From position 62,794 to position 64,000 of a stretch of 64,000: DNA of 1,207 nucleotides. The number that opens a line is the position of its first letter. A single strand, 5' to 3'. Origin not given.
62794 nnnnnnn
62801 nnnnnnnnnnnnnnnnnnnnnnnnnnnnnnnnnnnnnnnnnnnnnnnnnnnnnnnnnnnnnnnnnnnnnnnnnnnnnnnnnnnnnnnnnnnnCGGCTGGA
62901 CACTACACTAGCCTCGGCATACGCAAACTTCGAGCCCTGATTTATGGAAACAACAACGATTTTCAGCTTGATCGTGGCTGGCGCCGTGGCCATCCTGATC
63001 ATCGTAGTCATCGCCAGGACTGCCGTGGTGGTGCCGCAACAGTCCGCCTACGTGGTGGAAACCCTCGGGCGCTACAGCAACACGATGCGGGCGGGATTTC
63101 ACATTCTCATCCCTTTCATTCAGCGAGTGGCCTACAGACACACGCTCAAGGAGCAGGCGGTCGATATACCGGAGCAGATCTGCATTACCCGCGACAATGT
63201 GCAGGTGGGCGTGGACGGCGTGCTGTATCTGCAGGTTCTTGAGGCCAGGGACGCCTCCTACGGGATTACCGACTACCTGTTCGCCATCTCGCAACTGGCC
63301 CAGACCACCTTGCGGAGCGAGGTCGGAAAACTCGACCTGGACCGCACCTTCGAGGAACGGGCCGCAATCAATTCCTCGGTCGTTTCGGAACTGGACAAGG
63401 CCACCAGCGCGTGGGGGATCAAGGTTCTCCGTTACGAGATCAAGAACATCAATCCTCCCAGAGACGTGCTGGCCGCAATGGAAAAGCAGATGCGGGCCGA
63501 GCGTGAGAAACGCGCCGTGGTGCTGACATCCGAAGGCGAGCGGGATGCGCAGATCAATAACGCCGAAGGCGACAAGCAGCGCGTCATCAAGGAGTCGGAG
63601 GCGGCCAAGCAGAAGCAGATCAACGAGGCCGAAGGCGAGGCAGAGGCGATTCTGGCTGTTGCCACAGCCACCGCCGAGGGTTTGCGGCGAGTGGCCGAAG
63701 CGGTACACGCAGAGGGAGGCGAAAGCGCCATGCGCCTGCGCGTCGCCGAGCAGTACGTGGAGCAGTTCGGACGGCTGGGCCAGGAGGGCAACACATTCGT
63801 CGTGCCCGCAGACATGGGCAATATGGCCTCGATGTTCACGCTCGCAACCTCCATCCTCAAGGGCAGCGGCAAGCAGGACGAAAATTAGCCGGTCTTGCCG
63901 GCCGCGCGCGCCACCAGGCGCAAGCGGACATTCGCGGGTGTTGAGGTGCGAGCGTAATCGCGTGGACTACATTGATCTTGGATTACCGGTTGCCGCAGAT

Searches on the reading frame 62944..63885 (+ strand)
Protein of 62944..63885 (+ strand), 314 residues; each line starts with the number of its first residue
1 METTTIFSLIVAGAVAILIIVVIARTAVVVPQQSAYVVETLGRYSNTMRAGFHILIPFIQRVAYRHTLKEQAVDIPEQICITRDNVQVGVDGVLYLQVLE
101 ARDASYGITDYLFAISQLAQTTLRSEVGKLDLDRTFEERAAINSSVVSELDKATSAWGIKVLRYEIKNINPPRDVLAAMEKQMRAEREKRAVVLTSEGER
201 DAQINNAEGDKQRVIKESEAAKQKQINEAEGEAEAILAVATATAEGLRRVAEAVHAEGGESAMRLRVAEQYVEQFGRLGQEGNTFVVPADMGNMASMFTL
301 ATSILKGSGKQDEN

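Call 56: search_protein_families(library=pfam, proteins=[window:62944-63885:+], max_evalue=0.00001)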
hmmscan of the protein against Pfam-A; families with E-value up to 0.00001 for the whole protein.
window:62944-63885:+ (314 aa): 2 families
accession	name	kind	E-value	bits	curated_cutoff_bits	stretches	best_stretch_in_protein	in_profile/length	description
PF01145.31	Band_7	-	9.4e-33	114.2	23.6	1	29-199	2-175/176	SPFH domain / Band 7 family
PF16200.10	Band_7_C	-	3.5e-22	78.6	29.1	1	248-307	1-60/63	C-terminal region of band_7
